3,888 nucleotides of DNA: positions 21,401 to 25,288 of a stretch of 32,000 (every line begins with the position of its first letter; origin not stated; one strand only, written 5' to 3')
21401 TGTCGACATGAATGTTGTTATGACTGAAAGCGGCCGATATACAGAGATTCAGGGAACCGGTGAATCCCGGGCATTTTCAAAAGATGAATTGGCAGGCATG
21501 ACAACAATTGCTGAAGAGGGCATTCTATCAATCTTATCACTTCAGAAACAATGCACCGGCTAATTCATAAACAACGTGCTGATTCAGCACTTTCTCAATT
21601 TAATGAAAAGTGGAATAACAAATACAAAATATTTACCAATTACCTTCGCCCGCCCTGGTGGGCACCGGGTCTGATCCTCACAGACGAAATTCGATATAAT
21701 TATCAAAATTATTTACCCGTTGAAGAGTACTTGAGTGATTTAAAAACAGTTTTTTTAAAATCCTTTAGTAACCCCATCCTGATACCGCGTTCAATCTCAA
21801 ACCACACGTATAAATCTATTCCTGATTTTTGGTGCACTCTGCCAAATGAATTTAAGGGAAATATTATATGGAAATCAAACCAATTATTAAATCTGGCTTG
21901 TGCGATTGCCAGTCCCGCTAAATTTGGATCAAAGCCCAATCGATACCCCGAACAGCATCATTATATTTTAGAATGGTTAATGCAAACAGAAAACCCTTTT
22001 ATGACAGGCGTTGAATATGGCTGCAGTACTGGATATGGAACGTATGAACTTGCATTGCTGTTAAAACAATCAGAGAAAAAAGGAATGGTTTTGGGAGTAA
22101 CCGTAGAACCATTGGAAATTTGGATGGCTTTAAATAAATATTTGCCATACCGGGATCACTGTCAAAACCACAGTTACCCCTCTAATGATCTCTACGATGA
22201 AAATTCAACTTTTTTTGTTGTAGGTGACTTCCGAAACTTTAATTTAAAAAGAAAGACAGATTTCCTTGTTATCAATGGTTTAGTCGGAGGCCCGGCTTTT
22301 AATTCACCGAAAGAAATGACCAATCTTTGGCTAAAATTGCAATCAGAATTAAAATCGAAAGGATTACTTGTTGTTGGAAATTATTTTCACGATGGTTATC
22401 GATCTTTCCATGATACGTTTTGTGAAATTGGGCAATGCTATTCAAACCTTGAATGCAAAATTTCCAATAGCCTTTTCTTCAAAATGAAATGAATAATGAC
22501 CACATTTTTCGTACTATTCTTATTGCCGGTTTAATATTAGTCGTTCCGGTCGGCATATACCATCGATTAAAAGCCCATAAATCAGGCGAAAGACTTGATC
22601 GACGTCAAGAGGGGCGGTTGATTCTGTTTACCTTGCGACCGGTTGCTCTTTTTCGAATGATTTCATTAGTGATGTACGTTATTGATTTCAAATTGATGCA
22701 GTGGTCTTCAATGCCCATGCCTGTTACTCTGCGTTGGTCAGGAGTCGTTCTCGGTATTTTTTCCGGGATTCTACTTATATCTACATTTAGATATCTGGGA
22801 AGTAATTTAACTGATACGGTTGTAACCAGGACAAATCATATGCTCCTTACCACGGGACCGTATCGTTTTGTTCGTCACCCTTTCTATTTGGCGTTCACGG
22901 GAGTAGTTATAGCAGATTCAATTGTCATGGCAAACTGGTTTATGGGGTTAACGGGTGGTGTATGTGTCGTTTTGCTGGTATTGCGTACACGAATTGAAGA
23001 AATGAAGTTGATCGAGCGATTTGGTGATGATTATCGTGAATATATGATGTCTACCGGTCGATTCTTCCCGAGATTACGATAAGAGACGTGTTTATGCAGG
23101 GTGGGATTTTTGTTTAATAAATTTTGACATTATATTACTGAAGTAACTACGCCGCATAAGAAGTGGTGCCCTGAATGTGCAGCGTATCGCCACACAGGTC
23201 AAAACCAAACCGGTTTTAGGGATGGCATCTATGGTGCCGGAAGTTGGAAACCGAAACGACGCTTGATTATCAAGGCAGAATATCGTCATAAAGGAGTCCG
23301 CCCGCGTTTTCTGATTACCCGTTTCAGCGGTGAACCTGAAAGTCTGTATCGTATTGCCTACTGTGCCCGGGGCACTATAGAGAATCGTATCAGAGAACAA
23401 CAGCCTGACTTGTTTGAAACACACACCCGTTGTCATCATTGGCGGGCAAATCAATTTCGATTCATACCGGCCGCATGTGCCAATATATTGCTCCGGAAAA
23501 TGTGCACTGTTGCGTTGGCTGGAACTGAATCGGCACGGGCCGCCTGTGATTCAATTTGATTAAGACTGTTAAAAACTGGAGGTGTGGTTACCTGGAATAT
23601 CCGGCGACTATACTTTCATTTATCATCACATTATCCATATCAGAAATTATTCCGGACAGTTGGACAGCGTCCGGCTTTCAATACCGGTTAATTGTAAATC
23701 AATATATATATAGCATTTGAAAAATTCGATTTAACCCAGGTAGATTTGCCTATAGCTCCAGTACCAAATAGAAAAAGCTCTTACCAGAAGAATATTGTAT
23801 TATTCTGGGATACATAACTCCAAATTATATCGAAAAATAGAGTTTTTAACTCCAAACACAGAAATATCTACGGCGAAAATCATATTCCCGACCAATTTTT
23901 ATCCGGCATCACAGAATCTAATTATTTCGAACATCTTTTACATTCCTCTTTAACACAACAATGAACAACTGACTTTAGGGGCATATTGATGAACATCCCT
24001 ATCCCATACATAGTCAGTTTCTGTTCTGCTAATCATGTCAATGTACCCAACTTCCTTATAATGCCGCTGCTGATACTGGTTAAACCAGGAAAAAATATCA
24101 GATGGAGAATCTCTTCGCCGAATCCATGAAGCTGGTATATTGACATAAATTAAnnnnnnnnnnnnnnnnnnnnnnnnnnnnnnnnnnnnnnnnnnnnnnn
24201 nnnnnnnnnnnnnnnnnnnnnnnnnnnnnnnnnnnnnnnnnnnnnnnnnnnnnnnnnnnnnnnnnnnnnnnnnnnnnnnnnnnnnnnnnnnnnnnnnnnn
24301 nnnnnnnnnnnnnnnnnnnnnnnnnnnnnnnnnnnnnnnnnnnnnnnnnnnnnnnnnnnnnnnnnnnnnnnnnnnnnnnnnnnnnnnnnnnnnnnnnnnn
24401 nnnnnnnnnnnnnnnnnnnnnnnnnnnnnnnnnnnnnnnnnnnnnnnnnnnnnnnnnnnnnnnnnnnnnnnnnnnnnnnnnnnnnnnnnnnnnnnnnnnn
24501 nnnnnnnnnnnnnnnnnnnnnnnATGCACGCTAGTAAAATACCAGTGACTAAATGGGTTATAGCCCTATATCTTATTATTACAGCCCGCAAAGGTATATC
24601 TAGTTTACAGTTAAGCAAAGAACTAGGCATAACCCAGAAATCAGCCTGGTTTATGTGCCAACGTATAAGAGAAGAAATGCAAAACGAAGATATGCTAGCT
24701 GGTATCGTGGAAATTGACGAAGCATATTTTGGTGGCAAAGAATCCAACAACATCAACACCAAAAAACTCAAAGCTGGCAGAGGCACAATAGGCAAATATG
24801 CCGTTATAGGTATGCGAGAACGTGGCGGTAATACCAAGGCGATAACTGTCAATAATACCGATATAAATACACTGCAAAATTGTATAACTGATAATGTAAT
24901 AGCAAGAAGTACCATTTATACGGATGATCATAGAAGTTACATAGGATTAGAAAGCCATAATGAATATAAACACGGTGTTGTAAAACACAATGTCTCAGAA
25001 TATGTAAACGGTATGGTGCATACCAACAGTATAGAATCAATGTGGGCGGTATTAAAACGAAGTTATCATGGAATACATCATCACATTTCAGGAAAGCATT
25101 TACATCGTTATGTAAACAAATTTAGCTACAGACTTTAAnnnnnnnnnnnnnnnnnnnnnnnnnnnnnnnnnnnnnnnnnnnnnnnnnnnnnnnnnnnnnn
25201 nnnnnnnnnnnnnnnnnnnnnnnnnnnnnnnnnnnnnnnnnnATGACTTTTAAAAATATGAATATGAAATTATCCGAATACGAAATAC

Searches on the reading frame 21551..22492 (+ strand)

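Call 12: search_protein_families(library=pfam, proteins=[window:21551-22492:+], max_evalue=0.001)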
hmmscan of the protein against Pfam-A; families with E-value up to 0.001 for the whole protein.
window:21551-22492:+ (313 aa): 1 family
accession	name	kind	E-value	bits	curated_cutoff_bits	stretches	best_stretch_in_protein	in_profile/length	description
PF01739.24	CheR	-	0.00098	19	27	0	154-180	36-62/195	CheR methyltransferase, SAM binding domain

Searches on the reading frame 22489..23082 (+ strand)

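Call 11: search_protein_families(library=pfam, proteins=[window:22489-23082:+], max_evalue=0.01)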
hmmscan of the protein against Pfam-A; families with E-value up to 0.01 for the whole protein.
window:22489-23082:+ (197 aa): 3 families
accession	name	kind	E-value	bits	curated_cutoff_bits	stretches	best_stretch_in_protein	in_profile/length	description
PF04140.19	ICMT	-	6.3e-12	46.2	24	1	88-175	4-94/95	Isoprenylcysteine carboxyl methyltransferase (ICMT) family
PF04191.18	PEMT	-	6.6e-10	39.8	25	1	83-180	4-104/105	Phospholipid methyltransferase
PF01222.22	ERG4_ERG24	-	0.0026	17.1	27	1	109-186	341-420/432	Ergosterol biosynthesis ERG4/ERG24 family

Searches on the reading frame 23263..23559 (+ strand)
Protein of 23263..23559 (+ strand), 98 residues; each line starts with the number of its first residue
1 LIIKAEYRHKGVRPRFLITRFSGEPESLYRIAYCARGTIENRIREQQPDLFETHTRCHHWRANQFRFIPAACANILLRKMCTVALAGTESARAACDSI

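Call 10: search_protein_families(library=ncbifam, proteins=[window:23263-23559:+], max_evalue=0.01)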
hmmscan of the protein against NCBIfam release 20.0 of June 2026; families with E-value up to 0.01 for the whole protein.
window:23263-23559:+ (98 aa): 1 family
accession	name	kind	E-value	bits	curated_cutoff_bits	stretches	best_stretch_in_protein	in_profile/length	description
NF033539.1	transpos_IS1380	equivalog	1.3e-16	60.3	180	1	1-97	289-392/419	IS1380 family transposase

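Call 11: search_protein_families(library=pfam, proteins=[window:23263-23559:+], max_evalue=0.01)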
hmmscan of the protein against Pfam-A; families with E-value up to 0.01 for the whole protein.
window:23263-23559:+ (98 aa): 1 family
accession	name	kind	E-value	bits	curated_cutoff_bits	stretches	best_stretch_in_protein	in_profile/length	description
PF13701.12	DDE_Tnp_1_4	-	2.1e-23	82.7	34.7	1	2-98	294-391/435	Transposase DDE domain group 1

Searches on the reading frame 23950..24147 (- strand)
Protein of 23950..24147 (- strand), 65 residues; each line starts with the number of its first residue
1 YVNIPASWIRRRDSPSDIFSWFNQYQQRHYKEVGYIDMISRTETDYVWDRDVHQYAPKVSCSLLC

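Call 10: search_protein_families(library=ncbifam, proteins=[window:23950-24147:-], max_evalue=0.01)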
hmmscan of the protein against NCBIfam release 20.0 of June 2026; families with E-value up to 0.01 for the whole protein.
window:23950-24147:- (65 aa): 0 families

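Call 11: search_protein_families(library=pfam, proteins=[window:23950-24147:-], max_evalue=0.01)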
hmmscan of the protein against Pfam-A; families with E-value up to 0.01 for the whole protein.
window:23950-24147:- (65 aa): 0 families

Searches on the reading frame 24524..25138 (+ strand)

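Call 10: search_protein_families(library=ncbifam, proteins=[window:24524-25138:+], max_evalue=0.01)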
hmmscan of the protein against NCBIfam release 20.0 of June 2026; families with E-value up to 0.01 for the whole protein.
window:24524-25138:+ (204 aa): 2 families
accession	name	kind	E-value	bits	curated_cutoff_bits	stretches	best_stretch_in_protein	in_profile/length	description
NF033547.1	transpos_IS1595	equivalog_domain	8.9e-57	192.4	75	1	3-203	1-211/215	IS1595 family transposase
NF040849.1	tRNAmod_TiaS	equivalog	0.0084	14.7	600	0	57-98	113-153/422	tRNA(Ile2) 2-agmatinylcytidine synthetase TiaS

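Call 11: search_protein_families(library=pfam, proteins=[window:24524-25138:+], max_evalue=0.01)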
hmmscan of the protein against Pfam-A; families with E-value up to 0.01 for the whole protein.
window:24524-25138:+ (204 aa): 1 family
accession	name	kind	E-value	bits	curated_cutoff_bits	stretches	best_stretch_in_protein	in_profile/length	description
PF12762.13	DDE_Tnp_IS1595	-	4.4e-37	127.9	27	1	57-203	1-151/153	ISXO2-like transposase domain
